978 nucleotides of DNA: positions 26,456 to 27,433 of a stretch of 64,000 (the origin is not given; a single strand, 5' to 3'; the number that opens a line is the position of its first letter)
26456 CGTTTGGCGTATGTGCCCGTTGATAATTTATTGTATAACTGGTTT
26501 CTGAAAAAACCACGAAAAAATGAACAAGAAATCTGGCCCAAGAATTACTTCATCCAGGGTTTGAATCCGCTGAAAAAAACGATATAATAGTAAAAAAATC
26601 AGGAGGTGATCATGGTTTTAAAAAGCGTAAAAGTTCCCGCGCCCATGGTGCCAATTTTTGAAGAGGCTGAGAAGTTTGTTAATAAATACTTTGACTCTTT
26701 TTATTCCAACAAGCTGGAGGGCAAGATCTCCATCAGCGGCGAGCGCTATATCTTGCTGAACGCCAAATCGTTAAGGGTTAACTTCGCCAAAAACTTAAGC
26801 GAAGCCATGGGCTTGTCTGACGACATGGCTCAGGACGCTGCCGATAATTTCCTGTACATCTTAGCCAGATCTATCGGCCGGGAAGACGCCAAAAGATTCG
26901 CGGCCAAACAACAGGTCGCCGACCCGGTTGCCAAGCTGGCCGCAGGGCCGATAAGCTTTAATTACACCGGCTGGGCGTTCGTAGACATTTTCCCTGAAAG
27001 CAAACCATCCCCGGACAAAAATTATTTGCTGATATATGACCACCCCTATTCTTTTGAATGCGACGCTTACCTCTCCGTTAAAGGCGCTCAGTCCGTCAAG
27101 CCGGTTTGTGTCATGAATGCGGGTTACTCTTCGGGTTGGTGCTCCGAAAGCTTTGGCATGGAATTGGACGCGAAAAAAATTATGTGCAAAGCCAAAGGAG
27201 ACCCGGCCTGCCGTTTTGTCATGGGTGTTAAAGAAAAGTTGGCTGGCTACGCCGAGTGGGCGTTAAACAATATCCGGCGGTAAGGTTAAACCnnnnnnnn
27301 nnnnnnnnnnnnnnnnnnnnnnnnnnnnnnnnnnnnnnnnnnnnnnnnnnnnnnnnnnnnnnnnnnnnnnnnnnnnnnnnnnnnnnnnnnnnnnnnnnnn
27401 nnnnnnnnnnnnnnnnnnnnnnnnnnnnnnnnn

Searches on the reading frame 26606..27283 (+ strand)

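Call 20: search_protein_families(library=pfam, proteins=[window:26606-27283:+], max_evalue=0.001)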
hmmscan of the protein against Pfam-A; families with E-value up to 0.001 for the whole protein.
window:26606-27283:+ (225 aa): 2 families
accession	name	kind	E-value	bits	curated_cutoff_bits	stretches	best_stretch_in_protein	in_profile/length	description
PF02830.23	V4R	-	2.4e-08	34.4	31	1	151-207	4-61/62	V4R domain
PF06505.16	XylR_N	-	0.00089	19.4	23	0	36-127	10-94/101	Activator of aromatic catabolism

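Call 52: search_protein_families(library=ncbifam, proteins=[window:26606-27283:+], max_evalue=0.001)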
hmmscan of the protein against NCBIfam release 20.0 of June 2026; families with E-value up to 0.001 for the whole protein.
window:26606-27283:+ (225 aa): 2 families
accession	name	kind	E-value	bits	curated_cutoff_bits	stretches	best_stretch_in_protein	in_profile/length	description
NF041906.1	V4R_TF_MobR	exception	1.3e-08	33.9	999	1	26-205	10-181/544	phenol degradation transcriptional regulator MobR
NF053755.1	MsvR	equivalog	0.00019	21.2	220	1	161-206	191-236/236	transcriptional factor MsvR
